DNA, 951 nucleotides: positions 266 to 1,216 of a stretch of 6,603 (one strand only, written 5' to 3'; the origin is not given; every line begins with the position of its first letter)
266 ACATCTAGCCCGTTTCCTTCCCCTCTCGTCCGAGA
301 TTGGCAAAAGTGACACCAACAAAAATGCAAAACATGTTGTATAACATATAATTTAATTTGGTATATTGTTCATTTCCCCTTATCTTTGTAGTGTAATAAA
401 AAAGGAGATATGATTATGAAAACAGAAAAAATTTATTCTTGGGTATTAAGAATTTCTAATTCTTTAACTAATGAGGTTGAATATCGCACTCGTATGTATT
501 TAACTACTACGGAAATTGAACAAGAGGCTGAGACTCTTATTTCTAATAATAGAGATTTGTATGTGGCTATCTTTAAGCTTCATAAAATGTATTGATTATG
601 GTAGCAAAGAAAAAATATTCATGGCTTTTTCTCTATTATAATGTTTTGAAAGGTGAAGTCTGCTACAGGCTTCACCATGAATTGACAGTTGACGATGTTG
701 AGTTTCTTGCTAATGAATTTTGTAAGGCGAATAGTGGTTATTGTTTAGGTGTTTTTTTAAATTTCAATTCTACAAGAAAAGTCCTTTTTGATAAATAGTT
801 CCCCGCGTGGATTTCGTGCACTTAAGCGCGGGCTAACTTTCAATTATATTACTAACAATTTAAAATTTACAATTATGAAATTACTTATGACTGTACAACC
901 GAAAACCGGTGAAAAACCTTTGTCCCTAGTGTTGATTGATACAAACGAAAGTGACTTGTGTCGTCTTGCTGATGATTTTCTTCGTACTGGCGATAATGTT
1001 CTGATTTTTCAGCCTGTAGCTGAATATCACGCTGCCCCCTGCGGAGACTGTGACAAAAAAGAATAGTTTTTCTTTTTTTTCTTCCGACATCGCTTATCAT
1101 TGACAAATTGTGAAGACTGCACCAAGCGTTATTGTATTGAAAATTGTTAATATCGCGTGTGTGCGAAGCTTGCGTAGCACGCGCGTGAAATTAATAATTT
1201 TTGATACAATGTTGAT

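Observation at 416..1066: Tandem array of three small related ORFs of unknown function in the accessory arm between VP2 and VP4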

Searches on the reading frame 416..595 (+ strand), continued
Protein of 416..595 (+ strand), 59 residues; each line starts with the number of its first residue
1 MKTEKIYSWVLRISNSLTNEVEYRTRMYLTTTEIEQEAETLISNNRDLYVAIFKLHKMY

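Call 83: find_encoding_contigs(protein=P0143, flank=1300, max_places=1)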
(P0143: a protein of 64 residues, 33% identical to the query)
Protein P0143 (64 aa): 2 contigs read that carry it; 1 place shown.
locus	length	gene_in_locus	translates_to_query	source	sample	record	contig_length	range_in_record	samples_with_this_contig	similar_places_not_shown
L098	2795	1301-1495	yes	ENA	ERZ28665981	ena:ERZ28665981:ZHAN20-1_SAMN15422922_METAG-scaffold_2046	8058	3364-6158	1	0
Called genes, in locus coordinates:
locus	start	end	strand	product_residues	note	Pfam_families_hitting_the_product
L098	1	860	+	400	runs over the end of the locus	-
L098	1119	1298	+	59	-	-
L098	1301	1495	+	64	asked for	-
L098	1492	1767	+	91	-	-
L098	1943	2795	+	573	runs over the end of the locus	PF23343:REP_ORF2-G2P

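Call 84: find_encoding_contigs(protein=P0160, flank=1300, max_places=1)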
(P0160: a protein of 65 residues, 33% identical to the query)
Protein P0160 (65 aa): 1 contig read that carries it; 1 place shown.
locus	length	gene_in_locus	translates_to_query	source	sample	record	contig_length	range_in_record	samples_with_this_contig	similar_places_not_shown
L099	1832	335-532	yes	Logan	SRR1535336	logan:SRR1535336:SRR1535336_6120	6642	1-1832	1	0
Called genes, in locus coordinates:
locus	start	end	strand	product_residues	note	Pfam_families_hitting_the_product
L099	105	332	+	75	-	-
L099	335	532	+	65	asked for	-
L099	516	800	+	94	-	-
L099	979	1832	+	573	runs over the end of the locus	PF23343:REP_ORF2-G2P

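Call 85: find_encoding_contigs(protein=P0167, flank=1300, max_places=1)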
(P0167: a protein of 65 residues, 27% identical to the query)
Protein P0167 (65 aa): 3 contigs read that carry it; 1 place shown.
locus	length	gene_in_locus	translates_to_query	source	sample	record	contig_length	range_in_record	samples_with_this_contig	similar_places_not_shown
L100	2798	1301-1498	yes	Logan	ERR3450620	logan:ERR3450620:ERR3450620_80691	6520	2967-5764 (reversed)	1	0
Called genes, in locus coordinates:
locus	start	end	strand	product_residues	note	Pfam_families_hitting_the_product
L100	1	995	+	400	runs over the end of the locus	-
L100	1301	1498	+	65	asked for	-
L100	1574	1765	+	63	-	-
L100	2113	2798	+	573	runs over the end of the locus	PF23343:REP_ORF2-G2P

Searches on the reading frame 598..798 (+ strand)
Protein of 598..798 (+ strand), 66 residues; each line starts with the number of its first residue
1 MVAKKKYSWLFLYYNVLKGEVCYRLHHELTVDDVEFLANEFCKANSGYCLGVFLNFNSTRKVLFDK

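Call 5: search_protein_families(library=pfam, proteins=[window:598-798:+], max_evalue=1)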
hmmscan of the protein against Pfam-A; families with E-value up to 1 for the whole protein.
window:598-798:+ (66 aa): 1 family
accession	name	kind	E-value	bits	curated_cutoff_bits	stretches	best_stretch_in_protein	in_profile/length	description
PF06751.17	EutB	-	0.03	13.6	25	1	20-52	351-383/435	Ethanolamine ammonia lyase large subunit (EutB)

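Call 6: search_protein_families(library=phrogs, proteins=[window:598-798:+], max_evalue=1)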
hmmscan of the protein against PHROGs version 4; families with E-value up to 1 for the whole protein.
window:598-798:+ (66 aa): 0 families

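Call 13: find_related_loci(query=window:598-798:+, collection=viral_contigs, flank=7000)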
Query window:598-798:+ (66 aa) in viral_contigs; peptide patterns used: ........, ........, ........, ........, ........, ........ (x = any residue, [..] = any of these).
22 stretches matched a pattern; 1 encode a relative of the query (tblastn E <= 1e-3); 1 distinct loci.
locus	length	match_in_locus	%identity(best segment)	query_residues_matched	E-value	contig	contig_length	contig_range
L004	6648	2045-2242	100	1-66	5e-43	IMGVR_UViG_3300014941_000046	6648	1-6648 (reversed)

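Call 17: find_homologous_proteins(query=window:598-798:+, max_evalue=0.01)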
Query window:598-798:+ (66 aa): 8 proteins with E <= 0.01 among 8 candidates.
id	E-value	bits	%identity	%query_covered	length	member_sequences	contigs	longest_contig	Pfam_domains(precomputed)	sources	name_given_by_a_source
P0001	2.0e-27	112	91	80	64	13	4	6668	-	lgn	-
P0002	7.6e-27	110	91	80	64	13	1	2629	-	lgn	-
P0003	4.1e-26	108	87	80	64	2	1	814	-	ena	-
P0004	4.0e-24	101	83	80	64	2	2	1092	-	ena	-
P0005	2.9e-23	99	83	80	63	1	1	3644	-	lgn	-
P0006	4.7e-21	92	79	80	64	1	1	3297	-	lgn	-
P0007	5.6e-21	91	65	100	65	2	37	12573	-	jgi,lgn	jgi:hypothetical protein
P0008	1.6e-19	87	72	80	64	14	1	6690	-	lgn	-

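Call 74: search_protein_families(library=padloc, proteins=[window:598-798:+], max_evalue=1)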
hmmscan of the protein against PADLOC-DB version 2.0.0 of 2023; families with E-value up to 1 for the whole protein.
window:598-798:+ (66 aa): 0 families

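Call 78: find_encoding_contigs(protein=P0001, flank=1300, max_places=2)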
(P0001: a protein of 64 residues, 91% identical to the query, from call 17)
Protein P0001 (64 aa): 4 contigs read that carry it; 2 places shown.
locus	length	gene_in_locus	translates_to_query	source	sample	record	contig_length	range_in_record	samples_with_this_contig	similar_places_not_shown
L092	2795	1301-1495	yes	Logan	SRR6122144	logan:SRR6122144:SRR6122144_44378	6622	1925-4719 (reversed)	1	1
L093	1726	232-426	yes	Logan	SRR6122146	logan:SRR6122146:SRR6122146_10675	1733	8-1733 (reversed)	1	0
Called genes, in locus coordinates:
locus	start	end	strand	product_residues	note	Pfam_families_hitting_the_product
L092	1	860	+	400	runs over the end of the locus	-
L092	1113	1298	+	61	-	-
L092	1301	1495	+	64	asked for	-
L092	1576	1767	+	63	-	-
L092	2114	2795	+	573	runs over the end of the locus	PF23343:REP_ORF2-G2P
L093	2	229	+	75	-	?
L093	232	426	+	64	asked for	-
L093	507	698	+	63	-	-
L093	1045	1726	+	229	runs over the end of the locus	?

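Call 79: find_encoding_contigs(protein=P0008, flank=1300, max_places=1)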
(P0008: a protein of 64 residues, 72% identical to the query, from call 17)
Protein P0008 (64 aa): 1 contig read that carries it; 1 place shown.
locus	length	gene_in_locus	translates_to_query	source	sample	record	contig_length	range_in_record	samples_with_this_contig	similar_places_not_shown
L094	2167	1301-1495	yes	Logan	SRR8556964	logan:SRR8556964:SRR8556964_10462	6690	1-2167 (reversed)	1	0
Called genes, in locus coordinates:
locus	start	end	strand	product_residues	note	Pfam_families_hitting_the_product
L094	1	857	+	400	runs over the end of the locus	-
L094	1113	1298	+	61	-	-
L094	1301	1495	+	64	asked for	-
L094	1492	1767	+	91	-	-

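Call 102: list_cluster_members(proteins=[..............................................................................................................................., window:598-798:+, window:410-595:+, window:416-595:+])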
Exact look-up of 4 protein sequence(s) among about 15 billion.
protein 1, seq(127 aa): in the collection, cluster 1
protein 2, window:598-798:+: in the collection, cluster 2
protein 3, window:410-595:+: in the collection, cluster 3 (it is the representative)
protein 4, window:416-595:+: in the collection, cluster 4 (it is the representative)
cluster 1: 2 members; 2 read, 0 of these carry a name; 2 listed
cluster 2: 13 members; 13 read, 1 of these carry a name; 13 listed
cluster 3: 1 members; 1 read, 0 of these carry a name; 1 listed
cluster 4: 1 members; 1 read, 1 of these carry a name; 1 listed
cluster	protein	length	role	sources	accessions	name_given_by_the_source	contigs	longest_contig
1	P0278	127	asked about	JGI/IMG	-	-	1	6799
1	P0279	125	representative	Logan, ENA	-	-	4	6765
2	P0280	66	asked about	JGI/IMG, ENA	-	hypothetical protein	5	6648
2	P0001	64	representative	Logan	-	-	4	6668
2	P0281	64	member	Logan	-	-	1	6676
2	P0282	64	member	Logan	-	-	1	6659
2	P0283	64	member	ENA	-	-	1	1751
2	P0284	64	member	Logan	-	-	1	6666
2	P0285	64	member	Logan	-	-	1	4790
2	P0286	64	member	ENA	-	-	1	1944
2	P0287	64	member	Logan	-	-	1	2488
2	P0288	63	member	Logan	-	-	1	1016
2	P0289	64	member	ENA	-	-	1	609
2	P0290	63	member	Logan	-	-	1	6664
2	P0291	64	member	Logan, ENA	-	-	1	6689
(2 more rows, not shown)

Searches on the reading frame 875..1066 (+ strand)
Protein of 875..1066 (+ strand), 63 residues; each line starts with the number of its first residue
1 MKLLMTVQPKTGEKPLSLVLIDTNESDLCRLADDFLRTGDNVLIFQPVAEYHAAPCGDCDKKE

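Call 5: search_protein_families(library=pfam, proteins=[window:875-1066:+], max_evalue=1)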
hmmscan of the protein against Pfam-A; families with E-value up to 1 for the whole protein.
window:875-1066:+ (63 aa): 0 families

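Call 6: search_protein_families(library=phrogs, proteins=[window:875-1066:+], max_evalue=1)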
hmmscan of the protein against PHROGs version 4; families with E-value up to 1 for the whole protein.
window:875-1066:+ (63 aa): 0 families

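Call 12: find_related_loci(query=window:875-1066:+, collection=viral_contigs, flank=7000)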
Query window:875-1066:+ (63 aa) in viral_contigs; peptide patterns used: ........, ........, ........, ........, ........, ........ (x = any residue, [..] = any of these).
35 stretches matched a pattern; 15 encode a relative of the query (tblastn E <= 1e-3); 15 distinct loci.
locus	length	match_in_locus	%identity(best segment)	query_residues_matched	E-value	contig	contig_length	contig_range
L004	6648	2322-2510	100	1-63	1e-40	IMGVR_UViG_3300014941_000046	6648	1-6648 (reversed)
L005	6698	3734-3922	84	1-63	4e-33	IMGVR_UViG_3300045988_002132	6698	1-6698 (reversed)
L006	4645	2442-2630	81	1-63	4e-31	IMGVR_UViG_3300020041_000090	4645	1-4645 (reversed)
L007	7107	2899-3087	81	1-63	3e-30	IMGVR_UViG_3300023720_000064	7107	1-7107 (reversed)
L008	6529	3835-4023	79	1-63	1e-30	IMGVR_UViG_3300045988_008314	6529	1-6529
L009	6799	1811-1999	75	1-63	1e-29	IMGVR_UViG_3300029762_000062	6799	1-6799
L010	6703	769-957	73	1-63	2e-27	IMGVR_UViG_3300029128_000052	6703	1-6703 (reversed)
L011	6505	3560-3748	73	1-63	2e-27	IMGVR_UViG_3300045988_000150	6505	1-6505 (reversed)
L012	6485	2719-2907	73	1-63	3e-27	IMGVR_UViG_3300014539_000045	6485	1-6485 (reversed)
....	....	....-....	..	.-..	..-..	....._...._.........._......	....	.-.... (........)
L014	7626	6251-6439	70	1-63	5e-26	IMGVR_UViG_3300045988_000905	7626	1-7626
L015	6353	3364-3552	71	1-63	5e-25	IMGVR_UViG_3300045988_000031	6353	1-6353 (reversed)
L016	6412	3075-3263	67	1-63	4e-23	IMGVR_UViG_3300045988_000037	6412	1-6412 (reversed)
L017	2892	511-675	64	1-55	4e-20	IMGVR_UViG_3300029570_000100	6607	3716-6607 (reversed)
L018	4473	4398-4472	76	1-25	3e-8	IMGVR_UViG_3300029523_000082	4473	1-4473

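Call 18: find_homologous_proteins(query=window:875-1066:+, max_evalue=0.01)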
Query window:875-1066:+ (63 aa): 531 proteins with E <= 0.01 among 531 candidates; the best 120 are listed.
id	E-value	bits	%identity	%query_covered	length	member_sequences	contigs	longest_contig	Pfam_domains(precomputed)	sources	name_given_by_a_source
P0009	6.3e-35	135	100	100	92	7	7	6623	-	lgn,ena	-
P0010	8.2e-32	125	94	100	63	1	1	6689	-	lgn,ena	-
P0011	6.6e-29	116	89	100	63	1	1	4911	-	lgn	-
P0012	1.4e-28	115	85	100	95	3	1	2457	-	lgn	-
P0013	1.9e-28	114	87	100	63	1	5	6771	-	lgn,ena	-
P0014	4.6e-28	113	89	100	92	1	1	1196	-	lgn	-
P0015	1.0e-27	112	86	100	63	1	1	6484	-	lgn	-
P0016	1.3e-27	112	84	100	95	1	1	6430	-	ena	-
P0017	1.6e-27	112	84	100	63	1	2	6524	-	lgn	-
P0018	2.6e-27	111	84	100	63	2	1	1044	-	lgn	-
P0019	4.0e-27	110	84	100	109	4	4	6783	-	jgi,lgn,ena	jgi:hypothetical protein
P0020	4.6e-27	110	86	100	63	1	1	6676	-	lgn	-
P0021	5.1e-27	110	84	100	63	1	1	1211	-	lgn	-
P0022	5.6e-27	110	83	100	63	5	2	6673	-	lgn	-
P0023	5.7e-27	110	81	100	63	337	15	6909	-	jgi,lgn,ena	jgi:hypothetical protein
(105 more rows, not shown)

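Call 38: find_related_loci(query=A5, collection=viral_contigs, flank=2500)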
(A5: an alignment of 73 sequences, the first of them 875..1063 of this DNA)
Query A5 (63 aa) in viral_contigs; peptide patterns used: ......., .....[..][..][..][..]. (x = any residue, [..] = any of these).
121 stretches matched a pattern; 15 encode a relative of the query (tblastn E <= 1e-3); 15 distinct loci.
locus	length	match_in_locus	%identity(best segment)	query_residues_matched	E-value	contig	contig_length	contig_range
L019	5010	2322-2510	100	1-63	1e-40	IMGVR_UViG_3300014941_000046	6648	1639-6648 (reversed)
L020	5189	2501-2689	84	1-63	3e-33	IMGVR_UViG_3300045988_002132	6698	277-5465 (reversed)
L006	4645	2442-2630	81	1-63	3e-31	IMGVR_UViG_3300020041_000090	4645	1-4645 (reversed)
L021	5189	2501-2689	81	1-63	2e-30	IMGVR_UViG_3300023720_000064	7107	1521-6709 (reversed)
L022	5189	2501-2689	79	1-63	1e-30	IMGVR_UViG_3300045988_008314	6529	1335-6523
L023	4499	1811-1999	75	1-63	8e-30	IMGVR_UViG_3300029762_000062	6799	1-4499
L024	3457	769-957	73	1-63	1e-27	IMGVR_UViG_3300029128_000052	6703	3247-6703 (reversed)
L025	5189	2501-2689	73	1-63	2e-27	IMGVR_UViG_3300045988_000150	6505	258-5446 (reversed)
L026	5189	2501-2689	73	1-63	2e-27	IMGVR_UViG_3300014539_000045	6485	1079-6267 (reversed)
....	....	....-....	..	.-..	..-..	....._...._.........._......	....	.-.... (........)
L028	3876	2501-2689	70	1-63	4e-26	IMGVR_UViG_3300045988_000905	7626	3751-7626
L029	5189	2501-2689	71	1-63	4e-25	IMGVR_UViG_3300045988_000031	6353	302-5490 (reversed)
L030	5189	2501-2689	67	1-63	3e-23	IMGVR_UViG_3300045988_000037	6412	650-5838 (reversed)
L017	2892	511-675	64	1-55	3e-20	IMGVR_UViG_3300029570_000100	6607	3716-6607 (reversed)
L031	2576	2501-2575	76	1-25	2e-8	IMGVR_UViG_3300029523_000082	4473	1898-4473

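Call 39: find_related_loci(query=A5, collection=metagenome_contigs, flank=2500)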
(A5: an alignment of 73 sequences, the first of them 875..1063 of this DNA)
Query A5 (63 aa) in metagenome_contigs; peptide patterns used: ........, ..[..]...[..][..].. (x = any residue, [..] = any of these).
142 stretches matched a pattern; 59 encode a relative of the query (tblastn E <= 1e-3); 59 distinct loci.
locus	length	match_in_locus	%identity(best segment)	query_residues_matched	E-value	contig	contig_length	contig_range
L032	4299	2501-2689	98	1-63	2e-39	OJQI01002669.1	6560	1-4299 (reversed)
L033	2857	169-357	87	1-63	1e-34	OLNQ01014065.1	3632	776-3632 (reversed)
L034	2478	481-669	86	1-63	8e-33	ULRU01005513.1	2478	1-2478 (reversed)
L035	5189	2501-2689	84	1-63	1e-32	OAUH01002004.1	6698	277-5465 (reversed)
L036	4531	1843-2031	86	1-63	8e-33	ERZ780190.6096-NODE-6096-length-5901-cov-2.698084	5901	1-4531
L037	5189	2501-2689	83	1-63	2e-32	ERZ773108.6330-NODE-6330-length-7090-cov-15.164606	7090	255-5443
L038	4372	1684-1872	83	1-63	1e-31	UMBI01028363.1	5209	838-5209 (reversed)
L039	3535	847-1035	83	1-63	3e-31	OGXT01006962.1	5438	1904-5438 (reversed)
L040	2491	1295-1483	81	1-63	1e-31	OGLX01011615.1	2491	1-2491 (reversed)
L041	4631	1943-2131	83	1-63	3e-31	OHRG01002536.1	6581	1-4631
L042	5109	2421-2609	83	1-63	3e-31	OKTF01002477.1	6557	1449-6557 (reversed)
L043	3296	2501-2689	83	1-63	3e-31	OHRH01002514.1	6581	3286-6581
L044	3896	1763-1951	81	1-63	8e-31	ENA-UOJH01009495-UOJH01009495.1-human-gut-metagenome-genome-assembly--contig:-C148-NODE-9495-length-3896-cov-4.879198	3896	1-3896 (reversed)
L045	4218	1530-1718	79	1-63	2e-30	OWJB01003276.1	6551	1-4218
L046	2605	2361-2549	81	1-63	2e-30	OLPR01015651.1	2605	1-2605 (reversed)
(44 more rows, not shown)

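Call 43: predict_structure(alignment_id=A5)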
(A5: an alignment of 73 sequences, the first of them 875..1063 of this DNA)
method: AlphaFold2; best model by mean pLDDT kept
length: 63 residues; sequences in the alignment: 73
mean_pLDDT: 84.2   pTM: 0.60
mean pLDDT of the five models: 84.2, 82.3, 79.1, 75.2, 74.0
residues with pLDDT >= 90: 24; 70-90: 29; 50-70: 10; < 50: 0
segments of 3 or more residues with pLDDT < 50: none
pLDDT, mean of each block of 10 residues (from residue 1): 90 86 89 91 88 68 59
secondary structure, 60 per line:
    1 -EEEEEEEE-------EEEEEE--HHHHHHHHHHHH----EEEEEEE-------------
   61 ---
elements in order: E2-9 E17-22 H25-36 E41-47

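Call 47: fold_search(model_id=the predicted structure, library=pdb)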
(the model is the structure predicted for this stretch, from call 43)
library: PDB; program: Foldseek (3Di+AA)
matches with E <= 10: 452; with E <= 0.001: 0
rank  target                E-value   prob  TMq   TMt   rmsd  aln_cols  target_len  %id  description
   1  3egr_B                1.4e-01  0.77  0.45  0.45   5.2        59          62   20  CRYSTAL STRUCTURE OF A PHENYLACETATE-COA OXYGENASE SUBUNIT PAAB (REUT_A2307) FROM RALSTONIA EUTROPHA JMP134 AT 2.65 A  (released 2008-09-30)
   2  4fpi_E                2.5e-01  0.90  0.57  0.42   4.3        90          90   12  Crystal Structure of 5-chloromuconolactone isomerase from Rhodococcus opacus 1CP (released 2013-04-24)
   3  3znj_9                2.7e-01  0.63  0.47  0.35   5.0        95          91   13  Crystal structure of unliganded ClcF from R.opacus 1CP in crystal form 1. (released 2013-03-06)
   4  3egr_A                2.8e-01  0.63  0.46  0.46   5.0        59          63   19  CRYSTAL STRUCTURE OF A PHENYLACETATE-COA OXYGENASE SUBUNIT PAAB (REUT_A2307) FROM RALSTONIA EUTROPHA JMP134 AT 2.65 A  (released 2008-09-30)
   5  4iit_B                2.8e-01  0.60  0.44  0.44   5.2        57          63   14  The Phenylacetyl-CoA monooxygenase PaaABC subcomplex with phenylacetyl-CoA (released 2013-11-06)
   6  4rwx_C                3.3e-01  0.44  0.41  0.36   5.7        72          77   15  Crystal Structure of L. monocytogenes PstA (released 2014-12-17)
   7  3zo7_B                4.0e-01  0.84  0.57  0.41   4.3        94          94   12  Crystal structure of ClcFE27A with substrate (released 2013-03-06)
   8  3zo7_A                4.0e-01  0.51  0.46  0.34   4.9        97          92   12  Crystal structure of ClcFE27A with substrate (released 2013-03-06)
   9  3znj_2                4.3e-01  0.54  0.47  0.35   5.0        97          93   12  Crystal structure of unliganded ClcF from R.opacus 1CP in crystal form 1. (released 2013-03-06)
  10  4c3l                  4.6e-01  0.33  0.46  0.36   5.2        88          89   16  Structure of wildtype PII from S. elongatus at high resolution (released 2014-01-15)
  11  5hy3_B                4.9e-01  0.89  0.53  0.57   2.3        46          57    9  Crystal structure of Escherichia coli toxin LsoA in complex with T4 phage antitoxin Dmd (released 2016-06-22)
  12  3znu_H                5.2e-01  0.47  0.47  0.35   4.9        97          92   12  Crystal structure of ClcF in crystal form 2 (released 2013-02-27)
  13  3znj_3                5.2e-01  0.38  0.46  0.34   5.9        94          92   12  Crystal structure of unliganded ClcF from R.opacus 1CP in crystal form 1. (released 2013-03-06)
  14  3eip_A                5.6e-01  0.35  0.39  0.31   5.2        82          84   12  CRYSTAL STRUCTURE OF COLICIN E3 IMMUNITY PROTEIN: AN INHIBITOR TO A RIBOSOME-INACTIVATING RNASE (released 1999-11-10)
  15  7qyr_G                6.8e-01  0.82  0.53  0.13   1.7        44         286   20  Crystal structure of RimK from Pseudomonas aeruginosa PAO1 (released 2022-10-05)
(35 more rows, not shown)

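Call 54: find_related_loci(query=A5, collection=genome_contigs, flank=8000)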
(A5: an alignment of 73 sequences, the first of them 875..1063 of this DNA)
Query A5 (63 aa) in genome_contigs; peptide patterns used: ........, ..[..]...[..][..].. (x = any residue, [..] = any of these).
55 stretches matched a pattern; 1 encode a relative of the query (tblastn E <= 1e-3); 1 distinct loci.
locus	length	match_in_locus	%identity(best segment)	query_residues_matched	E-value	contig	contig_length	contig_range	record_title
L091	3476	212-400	81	1-63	9e-33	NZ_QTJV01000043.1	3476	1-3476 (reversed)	Chitinophaga silvisoli strain K20C18050901 contig43, whole genome shotgun sequence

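Call 73: search_solved_structures(query=A5, max_evalue=10)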
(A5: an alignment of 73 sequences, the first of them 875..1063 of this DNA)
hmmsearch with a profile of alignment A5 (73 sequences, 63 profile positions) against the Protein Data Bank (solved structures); distinct sequences matched with E-value up to 10: 2.
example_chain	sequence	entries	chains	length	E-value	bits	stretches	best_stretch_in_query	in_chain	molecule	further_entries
3rtx_A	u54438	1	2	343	0.7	12.9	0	43-59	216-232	mRNA-capping enzyme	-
8g0z_A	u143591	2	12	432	1.3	12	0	27-45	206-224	DnaB-like replicative helicase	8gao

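Call 74: search_protein_families(library=padloc, proteins=[window:875-1066:+], max_evalue=1)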
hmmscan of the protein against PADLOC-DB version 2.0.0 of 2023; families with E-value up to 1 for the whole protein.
window:875-1066:+ (63 aa): 0 families

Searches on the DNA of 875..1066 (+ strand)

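Call 70: search_rna_families(source=L007, start=2380, end=2640, threshold=evalue, max_evalue=10)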
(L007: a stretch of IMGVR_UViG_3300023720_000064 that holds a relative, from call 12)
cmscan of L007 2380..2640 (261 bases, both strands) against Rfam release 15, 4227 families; matches with E-value up to 10: 7.
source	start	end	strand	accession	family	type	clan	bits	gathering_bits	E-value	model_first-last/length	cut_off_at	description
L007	2436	2527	+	RF01513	Afu_335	Gene; snRNA; snoRNA; CD-box;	-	17.3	50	0.69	1-96/96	no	A. fumigatus snoRNA Afu_335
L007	2429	2506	+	RF03794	MIR5298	Gene; miRNA;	-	17.3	70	3.4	1-80/80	no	MIR5298 microRNA precursor family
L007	2410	2528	+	RF00038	PrfA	Cis-reg; thermoregulator;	-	17.3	88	6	1-132/132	no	PrfA thermoregulator UTR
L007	2564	2626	+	RF00204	snoR12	Gene; snRNA; snoRNA; CD-box;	-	16.5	39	1.7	1-83/83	no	Small nucleolar RNA R12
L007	2393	2480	-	RF02515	AfaR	Gene; sRNA;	-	14.4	100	2.8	1-234/234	no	AfaR small RNA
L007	2560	2621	+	RF01622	ceN22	Gene; snRNA; snoRNA; CD-box;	-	14.3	45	3.7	1-76/76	no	Nematode snoRNA ceN22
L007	2593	2620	+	RF00533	snoMe18S-Gm1358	Gene; snRNA; snoRNA; CD-box;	-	13.8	50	7.8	1-79/79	no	Small nucleolar RNA Me18S-Gm1358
